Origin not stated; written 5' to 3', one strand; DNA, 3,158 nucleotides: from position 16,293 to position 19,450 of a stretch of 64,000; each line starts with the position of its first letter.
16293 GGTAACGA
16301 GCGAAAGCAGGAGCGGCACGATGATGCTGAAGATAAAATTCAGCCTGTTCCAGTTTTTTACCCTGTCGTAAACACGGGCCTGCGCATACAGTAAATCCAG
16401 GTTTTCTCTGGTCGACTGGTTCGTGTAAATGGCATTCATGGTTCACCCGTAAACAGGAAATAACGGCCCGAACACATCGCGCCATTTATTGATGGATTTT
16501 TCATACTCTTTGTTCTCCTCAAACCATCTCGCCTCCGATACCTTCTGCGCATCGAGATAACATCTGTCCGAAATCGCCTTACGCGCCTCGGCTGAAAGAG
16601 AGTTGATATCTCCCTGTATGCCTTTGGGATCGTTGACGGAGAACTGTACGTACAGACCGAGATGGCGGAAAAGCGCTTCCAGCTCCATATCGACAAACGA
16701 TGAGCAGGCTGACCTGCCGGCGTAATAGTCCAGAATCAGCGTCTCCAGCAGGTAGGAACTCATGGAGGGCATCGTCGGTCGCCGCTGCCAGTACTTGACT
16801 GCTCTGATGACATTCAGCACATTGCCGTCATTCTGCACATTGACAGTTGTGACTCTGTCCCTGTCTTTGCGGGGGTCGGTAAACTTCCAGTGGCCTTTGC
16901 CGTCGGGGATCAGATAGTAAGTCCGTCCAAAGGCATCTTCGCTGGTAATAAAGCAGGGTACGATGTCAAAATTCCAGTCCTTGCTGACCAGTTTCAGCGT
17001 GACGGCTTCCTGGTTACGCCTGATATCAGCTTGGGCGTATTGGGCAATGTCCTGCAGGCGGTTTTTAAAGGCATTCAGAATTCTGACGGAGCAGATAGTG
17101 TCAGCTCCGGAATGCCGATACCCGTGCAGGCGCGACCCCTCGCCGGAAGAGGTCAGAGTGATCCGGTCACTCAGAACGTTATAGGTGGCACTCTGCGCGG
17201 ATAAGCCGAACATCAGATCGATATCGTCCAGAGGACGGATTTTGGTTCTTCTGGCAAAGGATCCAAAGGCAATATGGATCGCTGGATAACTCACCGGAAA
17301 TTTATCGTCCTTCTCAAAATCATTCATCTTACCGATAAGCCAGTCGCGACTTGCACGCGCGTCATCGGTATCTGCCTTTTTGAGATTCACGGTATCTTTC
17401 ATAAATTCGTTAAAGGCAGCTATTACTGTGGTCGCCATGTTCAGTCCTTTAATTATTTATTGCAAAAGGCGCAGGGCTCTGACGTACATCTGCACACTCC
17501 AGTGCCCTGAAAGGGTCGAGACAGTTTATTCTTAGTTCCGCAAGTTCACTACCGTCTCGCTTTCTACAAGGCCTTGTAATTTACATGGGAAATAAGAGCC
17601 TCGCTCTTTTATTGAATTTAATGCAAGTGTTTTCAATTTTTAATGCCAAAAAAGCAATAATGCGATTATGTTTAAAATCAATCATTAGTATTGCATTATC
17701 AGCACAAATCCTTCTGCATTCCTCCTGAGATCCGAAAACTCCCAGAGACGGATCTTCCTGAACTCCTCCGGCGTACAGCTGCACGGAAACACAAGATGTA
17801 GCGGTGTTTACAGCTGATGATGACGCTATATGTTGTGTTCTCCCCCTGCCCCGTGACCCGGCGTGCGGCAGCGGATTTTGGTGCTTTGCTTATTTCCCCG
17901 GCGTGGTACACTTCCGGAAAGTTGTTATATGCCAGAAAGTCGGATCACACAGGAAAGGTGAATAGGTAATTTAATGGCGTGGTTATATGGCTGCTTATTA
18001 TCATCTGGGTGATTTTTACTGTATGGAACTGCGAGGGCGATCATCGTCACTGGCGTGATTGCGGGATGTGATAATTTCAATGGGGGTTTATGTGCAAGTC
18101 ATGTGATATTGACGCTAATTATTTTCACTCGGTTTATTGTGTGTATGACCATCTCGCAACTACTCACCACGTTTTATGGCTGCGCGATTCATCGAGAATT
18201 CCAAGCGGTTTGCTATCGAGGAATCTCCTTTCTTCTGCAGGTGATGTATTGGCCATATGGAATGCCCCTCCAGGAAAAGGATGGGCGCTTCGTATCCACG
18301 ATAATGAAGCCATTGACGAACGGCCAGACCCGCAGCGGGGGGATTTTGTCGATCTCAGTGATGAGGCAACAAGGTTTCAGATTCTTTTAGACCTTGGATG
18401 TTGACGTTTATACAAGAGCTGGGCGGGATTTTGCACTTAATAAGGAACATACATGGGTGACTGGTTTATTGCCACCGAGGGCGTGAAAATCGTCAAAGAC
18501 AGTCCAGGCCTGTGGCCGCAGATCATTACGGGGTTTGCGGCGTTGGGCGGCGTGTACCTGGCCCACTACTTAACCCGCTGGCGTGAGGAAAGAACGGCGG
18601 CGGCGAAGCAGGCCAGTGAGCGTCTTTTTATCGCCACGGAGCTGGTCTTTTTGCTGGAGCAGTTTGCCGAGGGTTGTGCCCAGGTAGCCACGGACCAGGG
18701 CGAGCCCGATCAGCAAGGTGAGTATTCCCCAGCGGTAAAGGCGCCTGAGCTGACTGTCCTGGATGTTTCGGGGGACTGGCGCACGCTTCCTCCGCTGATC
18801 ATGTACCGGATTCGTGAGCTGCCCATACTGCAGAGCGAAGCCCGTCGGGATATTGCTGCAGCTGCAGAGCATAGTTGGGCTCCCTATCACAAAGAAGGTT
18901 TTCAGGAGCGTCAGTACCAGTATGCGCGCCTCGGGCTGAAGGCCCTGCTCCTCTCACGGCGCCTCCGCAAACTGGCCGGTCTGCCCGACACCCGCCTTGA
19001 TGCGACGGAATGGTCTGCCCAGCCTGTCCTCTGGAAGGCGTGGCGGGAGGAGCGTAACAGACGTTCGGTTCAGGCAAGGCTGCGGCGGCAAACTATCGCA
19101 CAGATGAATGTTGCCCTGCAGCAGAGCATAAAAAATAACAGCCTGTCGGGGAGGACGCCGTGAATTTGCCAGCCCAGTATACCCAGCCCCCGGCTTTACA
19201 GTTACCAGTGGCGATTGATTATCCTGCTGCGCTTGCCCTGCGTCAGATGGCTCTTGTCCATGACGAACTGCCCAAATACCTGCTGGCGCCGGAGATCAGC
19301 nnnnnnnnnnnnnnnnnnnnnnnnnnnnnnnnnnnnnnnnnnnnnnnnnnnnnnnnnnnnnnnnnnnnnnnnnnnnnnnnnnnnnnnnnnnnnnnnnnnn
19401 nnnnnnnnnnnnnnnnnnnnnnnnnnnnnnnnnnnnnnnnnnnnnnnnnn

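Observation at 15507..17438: Two-gene CBASS-like anti-phage pair: SMODS-type cGAS/DncV-like nucleotidyltransferase plus SLATT-like membrane effector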

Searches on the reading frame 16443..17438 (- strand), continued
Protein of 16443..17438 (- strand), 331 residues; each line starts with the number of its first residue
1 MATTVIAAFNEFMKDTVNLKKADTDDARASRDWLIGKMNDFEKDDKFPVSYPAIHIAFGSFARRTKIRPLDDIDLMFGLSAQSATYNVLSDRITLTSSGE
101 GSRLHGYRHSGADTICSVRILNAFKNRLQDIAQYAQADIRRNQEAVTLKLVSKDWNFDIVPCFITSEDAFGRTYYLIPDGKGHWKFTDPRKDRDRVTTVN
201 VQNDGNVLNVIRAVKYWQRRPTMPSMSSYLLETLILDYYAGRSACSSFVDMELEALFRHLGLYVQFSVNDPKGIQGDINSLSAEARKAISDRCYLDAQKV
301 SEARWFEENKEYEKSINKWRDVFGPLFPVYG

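Call 75: search_solved_structures(query=A1, max_evalue=0.00001, show_alignments=3)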
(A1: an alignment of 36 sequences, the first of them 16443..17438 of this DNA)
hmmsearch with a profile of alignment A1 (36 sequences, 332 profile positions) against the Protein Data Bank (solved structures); distinct sequences matched with E-value up to 0.00001: 11.
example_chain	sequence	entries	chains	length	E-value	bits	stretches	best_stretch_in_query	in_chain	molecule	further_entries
6p82_A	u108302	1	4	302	7.1e-23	84.4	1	158-329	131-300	Nucleotidyltransferase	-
6p8u_A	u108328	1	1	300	7.9e-23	84.2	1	159-329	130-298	Nucleotidyltransferase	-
6p8j_C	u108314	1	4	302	4.2e-21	78.6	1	158-329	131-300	Nucleotidyltransferase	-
9sa4_A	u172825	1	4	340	5.6e-12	48.6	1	128-330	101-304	CD-NTase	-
9sa5_A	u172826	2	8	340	6.7e-12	48.3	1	129-330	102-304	CD-NTase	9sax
7ljl_A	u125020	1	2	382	2.2e-09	40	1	177-329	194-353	Cyclic AMP-AMP-GMP synthase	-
7to3_C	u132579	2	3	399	2.5e-09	39.9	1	177-329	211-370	Cyclic AMP-AMP-GMP synthase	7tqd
7d48_A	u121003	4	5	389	2.5e-09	39.8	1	177-329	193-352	Cyclic AMP-AMP-GMP synthase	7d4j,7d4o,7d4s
6p80_A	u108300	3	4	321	2.6e-09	39.8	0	9-85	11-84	E. coli MS115-1 NucC | E. coli MS115-1 CdnC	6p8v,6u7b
7d4u_A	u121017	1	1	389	1.3e-08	37.6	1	177-329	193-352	Cyclic AMP-AMP-GMP synthase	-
7ljm_A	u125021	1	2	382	1.4e-06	30.8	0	178-329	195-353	CD-NTase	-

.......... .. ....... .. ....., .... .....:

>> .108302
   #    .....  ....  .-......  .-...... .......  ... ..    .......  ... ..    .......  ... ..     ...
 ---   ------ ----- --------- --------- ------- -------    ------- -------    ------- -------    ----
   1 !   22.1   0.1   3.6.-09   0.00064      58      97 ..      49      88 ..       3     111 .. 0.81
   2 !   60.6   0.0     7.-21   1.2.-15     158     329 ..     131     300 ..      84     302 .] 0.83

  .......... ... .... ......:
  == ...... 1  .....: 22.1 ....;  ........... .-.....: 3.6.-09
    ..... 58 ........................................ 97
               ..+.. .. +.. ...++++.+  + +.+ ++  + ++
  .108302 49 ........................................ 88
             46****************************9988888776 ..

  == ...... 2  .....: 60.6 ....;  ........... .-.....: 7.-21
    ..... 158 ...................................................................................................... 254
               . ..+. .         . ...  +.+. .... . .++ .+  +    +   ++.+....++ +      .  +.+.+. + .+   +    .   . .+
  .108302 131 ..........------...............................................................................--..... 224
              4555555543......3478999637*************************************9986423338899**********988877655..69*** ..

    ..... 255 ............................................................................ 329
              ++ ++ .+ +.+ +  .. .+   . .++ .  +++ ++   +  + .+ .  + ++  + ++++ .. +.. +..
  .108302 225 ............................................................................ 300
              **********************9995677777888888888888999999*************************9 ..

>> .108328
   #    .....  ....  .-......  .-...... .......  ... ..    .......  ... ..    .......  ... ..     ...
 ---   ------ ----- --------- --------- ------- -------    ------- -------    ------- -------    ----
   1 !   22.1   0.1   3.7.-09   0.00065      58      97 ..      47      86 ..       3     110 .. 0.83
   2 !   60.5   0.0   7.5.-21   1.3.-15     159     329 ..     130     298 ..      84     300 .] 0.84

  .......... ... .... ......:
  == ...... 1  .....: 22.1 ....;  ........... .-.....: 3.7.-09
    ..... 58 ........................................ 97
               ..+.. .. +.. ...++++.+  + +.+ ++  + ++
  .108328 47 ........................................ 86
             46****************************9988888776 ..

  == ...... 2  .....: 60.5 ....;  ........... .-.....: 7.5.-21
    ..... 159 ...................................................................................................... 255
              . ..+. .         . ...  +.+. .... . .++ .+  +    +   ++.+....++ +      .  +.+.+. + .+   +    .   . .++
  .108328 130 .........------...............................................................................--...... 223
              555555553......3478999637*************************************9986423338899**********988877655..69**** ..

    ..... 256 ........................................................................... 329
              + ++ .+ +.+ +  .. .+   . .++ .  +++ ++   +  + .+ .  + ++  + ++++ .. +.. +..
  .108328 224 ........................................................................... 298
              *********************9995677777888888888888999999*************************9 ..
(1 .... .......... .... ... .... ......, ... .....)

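Call 78: search_protein_families(library=phrogs, proteins=[window:16443-17438:-], max_evalue=0.001)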
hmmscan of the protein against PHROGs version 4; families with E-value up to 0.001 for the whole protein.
window:16443-17438:- (331 aa): 3 families
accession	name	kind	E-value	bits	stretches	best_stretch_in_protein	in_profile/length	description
phrog_18746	-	unknown function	1.1e-43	150.7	1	43-260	37-255/299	-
phrog_23526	-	unknown function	2.8e-16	60.9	1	121-293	86-250/270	-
phrog_17525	-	unknown function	4e-09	36.9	1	119-242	89-204/428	-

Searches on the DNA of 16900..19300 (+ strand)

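Call 53: search_dna_similar(query=window:16900-19300:+, collection=plasmids, mode=near, max_rows=30, rows=spread)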
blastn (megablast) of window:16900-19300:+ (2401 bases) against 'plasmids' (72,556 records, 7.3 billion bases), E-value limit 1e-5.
Records with a match: 1675; places in all: 1784; records where one place covers at least 80% of the query: 0.
Best place of each record, by identity: >=99% 2; 95-99% 12; 90-95% 286; 80-90% 1173; 60-80% 202.
By first word of the organism name: Klebsiella 701; Escherichia 643; Salmonella 169; Enterobacter 77; Serratia 34; Citrobacter 22; Raoultella 10; Shigella 8; Leclercia 4; Cronobacter 2; and 4 more.
By predicted mobility (MOB-suite, as given by PLSDB): conjugative 1094; mobilizable 304; non-mobilizable 277.
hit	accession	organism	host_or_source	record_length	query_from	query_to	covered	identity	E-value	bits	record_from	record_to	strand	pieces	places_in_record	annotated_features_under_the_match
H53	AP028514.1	Serratia marcescens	-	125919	1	2152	75%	90.7%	0e+0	2378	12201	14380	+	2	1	hypothetical protein (x3)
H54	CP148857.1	Salmonella enterica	Dog,single cell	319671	1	1104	46%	87.0%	0e+0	1242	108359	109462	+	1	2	nucleotidyltransferase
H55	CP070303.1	Salmonella enterica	Homo sapiens,human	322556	4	1104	46%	87.1%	0e+0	1242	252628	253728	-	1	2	nucleotidyltransferase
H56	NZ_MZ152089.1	Escherichia coli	-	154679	1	1102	46%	86.8%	0e+0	1221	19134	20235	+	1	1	hypothetical protein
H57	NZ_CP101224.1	Escherichia coli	Homo sapiens,cell culture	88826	4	1072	45%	86.4%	0e+0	1166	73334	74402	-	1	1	hypothetical protein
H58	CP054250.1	Escherichia coli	Homo sapiens,bone infection of foot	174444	1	1072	45%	86.1%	0e+0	1149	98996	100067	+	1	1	nucleotidyltransferase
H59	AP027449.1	Escherichia coli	Homo sapiens,cell culture,feces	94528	1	1072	45%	86.0%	0e+0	1142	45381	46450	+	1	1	hypothetical protein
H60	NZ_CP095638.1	Escherichia coli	Homo sapiens,Pure culture one microbial ...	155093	4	1072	45%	86.2%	0e+0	1149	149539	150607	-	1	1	hypothetical protein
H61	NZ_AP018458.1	Escherichia coli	-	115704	4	1072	45%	86.2%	0e+0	1149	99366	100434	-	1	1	hypothetical protein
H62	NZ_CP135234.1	Escherichia coli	Homo sapiens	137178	4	1072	45%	86.2%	0e+0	1149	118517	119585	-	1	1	hypothetical protein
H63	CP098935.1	Escherichia coli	culture,Pooled faeces sample collected ...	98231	4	860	36%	91.2%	0e+0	1162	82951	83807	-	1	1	nucleotidyltransferase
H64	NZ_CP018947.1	Escherichia coli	Homo sapiens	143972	1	839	35%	91.3%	0e+0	1146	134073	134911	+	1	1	hypothetical protein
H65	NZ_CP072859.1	Escherichia coli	Homo sapiens,Genome assembly,Stool ...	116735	4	839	35%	91.4%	0e+0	1146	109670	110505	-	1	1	hypothetical protein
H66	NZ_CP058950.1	Escherichia coli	-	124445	4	839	35%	91.4%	0e+0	1146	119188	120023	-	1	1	hypothetical protein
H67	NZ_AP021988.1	Raoultella ornithinolytica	-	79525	1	839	35%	86.3%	0e+0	913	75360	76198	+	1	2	hypothetical protein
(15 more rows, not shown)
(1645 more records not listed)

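Call 56: get_annotated_region(hit=H53, flank=6000)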
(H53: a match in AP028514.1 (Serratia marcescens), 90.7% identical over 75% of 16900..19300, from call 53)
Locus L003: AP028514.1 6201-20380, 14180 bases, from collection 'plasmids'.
description: Serratia marcescens E46 plasmid pE46_1 DNA, complete sequence
organism: Serratia marcescens (NCBI taxid 615)
taxonomy: Bacteria; Pseudomonadota; Gammaproteobacteria; Enterobacterales; Yersiniaceae; Serratia; Serratia marcescens
host: -; source: -; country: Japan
typing (MOB-suite, as given by PLSDB): conjugative; replicon rep_cluster_1057; relaxase MOBP; mating-pair formation MPF_I
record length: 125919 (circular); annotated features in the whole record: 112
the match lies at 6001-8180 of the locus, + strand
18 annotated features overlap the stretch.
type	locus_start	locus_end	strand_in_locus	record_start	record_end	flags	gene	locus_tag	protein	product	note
CDS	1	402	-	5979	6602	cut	-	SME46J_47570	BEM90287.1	hypothetical protein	-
CDS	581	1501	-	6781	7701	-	-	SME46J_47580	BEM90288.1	hypothetical protein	-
CDS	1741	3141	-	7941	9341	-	-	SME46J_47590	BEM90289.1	hypothetical protein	-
CDS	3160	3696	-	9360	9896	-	-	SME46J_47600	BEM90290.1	hypothetical protein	-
CDS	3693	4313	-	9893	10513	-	-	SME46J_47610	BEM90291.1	KfrAs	-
CDS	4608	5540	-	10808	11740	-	-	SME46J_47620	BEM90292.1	hypothetical protein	-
CDS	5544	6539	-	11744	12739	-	-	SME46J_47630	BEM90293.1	hypothetical protein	-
CDS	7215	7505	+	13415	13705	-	-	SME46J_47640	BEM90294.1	hypothetical protein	-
CDS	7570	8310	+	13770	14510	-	-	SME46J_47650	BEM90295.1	hypothetical protein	-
CDS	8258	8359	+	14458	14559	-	-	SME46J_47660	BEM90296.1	hypothetical protein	-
CDS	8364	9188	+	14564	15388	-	-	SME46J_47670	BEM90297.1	hypothetical protein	-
CDS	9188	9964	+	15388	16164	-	resD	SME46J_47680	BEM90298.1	resolvase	-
CDS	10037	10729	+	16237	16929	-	-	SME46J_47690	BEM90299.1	hypothetical protein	-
CDS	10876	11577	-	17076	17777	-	-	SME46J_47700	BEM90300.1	hypothetical protein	-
CDS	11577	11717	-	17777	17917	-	-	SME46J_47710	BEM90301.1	hypothetical protein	-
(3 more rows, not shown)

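Call 109: get_annotated_region(hit=H54, flank=5000)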
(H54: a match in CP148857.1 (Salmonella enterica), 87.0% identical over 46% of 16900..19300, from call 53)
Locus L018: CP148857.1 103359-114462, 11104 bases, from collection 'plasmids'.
description: Salmonella enterica subsp. enterica serovar Infantis strain Z1322PSL0036 plasmid pZ1322PSL0036-2, complete sequence
organism: Salmonella enterica (NCBI taxid 595)
taxonomy: Bacteria; Pseudomonadota; Gammaproteobacteria; Enterobacterales; Enterobacteriaceae; Salmonella; Salmonella enterica
host: -; source: Dog,single cell; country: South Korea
typing (MOB-suite, as given by PLSDB): conjugative; replicon IncFIB; relaxase MOBP,MOBP; mating-pair formation MPF_I
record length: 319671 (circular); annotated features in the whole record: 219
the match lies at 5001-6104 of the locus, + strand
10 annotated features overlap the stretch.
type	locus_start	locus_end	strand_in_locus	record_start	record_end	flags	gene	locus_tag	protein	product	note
CDS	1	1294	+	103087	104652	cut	-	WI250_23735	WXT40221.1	AAA family ATPase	-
CDS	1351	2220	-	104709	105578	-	-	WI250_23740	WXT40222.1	hypothetical protein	-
CDS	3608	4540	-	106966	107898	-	-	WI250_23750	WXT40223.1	S-4TM family putative pore-forming effector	-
CDS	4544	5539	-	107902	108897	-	-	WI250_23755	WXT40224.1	nucleotidyltransferase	-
CDS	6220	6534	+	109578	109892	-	-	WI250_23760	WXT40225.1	hypothetical protein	-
CDS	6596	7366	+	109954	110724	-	-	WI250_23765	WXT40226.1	hypothetical protein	-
CDS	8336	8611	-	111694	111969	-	-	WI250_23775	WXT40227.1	CopG family transcriptional regulator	-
CDS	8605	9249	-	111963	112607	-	-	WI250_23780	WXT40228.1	division plane positioning ATPase MipZ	-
CDS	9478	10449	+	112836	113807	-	parM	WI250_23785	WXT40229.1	plasmid segregation protein ParM domain-containing protein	-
CDS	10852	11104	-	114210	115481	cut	-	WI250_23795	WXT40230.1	Y-family DNA polymerase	-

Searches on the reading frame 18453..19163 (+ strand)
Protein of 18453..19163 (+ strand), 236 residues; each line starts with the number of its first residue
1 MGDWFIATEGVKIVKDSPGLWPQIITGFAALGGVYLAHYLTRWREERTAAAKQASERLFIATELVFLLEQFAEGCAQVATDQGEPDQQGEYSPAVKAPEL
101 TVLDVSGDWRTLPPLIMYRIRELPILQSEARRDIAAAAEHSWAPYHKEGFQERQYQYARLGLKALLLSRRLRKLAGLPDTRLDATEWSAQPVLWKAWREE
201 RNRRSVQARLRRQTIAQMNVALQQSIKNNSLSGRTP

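Call 3: search_protein_families(library=pfam, proteins=[window:18453-19163:+], max_evalue=0.1)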
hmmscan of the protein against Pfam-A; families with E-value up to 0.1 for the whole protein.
window:18453-19163:+ (236 aa): 0 families

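Call 4: search_protein_families(library=padloc, proteins=[window:18453-19163:+], max_evalue=0.1)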
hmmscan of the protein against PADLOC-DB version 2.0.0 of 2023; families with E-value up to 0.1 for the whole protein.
window:18453-19163:+ (236 aa): 1 family
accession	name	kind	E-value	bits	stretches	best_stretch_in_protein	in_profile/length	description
PDLC05063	PDC-S67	-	7.1e-47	157.4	1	28-216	5-196/203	-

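Call 5: search_protein_families(library=ncbifam, proteins=[window:18453-19163:+], max_evalue=0.1)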
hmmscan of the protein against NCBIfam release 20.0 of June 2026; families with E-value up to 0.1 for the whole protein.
window:18453-19163:+ (236 aa): 0 families

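Call 78: search_protein_families(library=phrogs, proteins=[window:18453-19163:+], max_evalue=0.001)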
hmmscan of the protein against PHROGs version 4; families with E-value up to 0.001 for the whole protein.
window:18453-19163:+ (236 aa): 1 family
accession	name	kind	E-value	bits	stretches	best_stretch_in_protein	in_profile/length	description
phrog_33426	-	unknown function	8.3e-61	206.5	1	19-213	37-234/247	-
